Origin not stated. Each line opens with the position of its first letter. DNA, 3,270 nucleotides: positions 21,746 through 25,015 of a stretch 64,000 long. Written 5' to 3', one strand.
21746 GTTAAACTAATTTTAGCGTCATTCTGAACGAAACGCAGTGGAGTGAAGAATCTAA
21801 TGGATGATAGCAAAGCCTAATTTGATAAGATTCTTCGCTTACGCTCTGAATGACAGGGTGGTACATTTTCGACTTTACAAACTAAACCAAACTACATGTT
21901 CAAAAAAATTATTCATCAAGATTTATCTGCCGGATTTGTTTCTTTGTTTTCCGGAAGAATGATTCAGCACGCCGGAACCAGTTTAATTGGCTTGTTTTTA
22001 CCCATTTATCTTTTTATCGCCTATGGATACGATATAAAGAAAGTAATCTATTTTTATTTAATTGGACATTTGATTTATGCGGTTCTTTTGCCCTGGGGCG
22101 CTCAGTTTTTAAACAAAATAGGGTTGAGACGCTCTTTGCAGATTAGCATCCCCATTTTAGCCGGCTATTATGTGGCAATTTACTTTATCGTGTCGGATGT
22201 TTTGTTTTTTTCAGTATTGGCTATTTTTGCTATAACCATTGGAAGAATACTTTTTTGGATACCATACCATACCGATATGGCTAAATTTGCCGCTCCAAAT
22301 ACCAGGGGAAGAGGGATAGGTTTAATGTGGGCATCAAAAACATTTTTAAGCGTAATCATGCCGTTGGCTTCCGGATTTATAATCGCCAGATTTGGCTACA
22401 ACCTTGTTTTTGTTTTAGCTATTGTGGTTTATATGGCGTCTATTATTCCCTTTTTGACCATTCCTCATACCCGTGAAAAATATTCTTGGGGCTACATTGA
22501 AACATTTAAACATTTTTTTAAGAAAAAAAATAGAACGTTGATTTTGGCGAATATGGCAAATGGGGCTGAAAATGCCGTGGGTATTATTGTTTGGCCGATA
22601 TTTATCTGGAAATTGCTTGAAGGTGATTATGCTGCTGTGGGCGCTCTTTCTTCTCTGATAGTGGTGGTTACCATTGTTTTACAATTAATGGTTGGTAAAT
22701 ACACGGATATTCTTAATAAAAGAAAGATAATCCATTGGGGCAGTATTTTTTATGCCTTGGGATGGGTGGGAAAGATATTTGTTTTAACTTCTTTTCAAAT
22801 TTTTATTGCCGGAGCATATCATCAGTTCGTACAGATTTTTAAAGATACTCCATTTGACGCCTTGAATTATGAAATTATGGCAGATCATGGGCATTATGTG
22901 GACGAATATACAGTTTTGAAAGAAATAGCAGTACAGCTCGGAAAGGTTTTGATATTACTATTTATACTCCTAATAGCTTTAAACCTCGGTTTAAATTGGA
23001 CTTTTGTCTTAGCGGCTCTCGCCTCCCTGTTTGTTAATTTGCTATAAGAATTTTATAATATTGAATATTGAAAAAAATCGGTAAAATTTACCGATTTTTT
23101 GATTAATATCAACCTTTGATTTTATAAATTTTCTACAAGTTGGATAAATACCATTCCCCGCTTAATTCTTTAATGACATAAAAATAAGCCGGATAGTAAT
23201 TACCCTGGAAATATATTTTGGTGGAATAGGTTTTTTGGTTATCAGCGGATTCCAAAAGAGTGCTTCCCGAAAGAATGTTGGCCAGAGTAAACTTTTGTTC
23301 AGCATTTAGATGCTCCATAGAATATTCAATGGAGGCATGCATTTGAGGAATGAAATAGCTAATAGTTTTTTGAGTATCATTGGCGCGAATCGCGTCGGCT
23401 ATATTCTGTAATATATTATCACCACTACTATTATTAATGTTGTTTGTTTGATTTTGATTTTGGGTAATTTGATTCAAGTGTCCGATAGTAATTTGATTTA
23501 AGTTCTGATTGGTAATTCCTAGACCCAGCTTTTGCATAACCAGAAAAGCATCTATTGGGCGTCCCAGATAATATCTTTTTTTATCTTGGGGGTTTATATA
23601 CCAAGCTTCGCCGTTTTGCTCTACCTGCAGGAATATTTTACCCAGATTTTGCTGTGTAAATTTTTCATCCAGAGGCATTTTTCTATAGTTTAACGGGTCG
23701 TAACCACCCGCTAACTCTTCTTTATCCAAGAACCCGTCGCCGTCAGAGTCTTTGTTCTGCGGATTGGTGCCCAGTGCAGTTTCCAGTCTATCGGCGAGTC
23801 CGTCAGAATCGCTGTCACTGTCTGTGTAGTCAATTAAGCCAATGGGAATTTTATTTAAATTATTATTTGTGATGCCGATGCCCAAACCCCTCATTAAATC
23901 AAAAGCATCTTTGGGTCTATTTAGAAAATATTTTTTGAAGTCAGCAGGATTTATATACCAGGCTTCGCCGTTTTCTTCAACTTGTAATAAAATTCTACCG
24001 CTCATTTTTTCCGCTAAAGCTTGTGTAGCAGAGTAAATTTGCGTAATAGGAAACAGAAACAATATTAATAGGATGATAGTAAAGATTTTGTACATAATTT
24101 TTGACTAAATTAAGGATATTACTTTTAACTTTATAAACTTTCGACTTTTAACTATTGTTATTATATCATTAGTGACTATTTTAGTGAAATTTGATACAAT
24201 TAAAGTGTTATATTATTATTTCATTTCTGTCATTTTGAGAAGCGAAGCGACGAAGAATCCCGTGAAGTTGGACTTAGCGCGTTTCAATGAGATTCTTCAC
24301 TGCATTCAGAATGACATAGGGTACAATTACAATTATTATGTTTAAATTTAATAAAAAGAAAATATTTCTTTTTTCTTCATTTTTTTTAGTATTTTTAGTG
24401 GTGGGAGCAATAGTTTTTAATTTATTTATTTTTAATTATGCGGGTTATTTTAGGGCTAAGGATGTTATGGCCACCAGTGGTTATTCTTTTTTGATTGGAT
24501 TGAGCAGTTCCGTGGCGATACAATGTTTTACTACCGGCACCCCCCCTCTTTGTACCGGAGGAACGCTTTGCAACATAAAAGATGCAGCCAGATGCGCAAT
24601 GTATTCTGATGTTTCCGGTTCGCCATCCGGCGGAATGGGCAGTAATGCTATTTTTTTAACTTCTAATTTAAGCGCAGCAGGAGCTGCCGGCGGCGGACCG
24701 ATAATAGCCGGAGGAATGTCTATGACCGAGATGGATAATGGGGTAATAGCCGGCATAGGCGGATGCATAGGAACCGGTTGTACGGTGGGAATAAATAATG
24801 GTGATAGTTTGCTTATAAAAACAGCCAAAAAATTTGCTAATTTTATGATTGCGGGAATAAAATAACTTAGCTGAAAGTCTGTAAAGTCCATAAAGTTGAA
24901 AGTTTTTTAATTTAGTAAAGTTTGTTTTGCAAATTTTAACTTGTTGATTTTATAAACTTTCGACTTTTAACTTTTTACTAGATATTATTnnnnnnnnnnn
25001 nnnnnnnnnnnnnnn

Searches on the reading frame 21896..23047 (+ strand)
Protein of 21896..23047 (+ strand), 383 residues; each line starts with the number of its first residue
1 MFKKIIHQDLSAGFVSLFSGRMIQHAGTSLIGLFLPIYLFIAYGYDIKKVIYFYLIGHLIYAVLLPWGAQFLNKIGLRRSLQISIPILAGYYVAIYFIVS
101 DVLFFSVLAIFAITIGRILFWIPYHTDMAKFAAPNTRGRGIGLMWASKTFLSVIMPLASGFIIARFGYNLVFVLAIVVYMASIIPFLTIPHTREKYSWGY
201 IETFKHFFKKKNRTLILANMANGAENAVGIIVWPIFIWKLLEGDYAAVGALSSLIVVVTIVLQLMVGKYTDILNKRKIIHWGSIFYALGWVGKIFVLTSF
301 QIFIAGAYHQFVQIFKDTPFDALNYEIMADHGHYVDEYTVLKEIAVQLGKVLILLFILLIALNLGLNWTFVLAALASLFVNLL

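Call 9: search_protein_families(library=pfam, proteins=[window:21896-23047:+], max_evalue=0.01)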
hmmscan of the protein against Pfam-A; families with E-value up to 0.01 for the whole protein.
window:21896-23047:+ (383 aa): 1 family
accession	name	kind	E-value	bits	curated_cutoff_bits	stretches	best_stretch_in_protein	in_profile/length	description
PF07690.21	MFS_1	-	2.3e-18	66.7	33.4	3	23-150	220-341/347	Major Facilitator Superfamily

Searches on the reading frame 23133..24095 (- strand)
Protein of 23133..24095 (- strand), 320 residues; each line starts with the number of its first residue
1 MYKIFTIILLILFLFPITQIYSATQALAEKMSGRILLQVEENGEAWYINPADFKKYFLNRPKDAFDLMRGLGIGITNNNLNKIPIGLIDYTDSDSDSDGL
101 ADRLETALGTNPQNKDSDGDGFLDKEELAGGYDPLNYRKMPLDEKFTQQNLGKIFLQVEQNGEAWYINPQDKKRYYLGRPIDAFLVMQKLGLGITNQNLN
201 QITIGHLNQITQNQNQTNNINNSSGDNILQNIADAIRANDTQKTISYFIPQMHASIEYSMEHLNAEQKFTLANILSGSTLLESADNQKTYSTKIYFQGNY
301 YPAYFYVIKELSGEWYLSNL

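Call 9: search_protein_families(library=pfam, proteins=[window:23133-24095:-], max_evalue=0.01)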
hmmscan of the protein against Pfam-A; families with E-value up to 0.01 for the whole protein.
window:23133-24095:- (320 aa): 1 family
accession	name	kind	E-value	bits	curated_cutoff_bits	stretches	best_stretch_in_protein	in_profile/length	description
PF18884.5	TSP3_bac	-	2.8e-09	37.1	25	2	116-136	1-21/22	Bacterial TSP3 repeat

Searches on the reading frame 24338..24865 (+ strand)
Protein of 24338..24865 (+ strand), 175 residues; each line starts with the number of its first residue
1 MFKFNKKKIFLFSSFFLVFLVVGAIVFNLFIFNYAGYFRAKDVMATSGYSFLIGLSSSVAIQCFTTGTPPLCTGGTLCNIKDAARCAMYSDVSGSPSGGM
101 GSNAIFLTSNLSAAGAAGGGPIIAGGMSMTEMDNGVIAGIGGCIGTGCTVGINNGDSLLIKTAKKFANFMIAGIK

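Call 9: search_protein_families(library=pfam, proteins=[window:24338-24865:+], max_evalue=0.01)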
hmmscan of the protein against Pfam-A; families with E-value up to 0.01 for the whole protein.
window:24338-24865:+ (175 aa): 0 families

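Call 55: search_protein_families(library=pfam, proteins=[window:24338-24865:+], max_evalue=5)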
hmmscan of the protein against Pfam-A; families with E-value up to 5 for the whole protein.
window:24338-24865:+ (175 aa): 1 family
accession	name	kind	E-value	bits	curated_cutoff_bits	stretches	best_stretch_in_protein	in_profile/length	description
PF12911.12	OppC_N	-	0.18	12.2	23.9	1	3-34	9-41/53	N-terminal TM domain of oligopeptide transport permease C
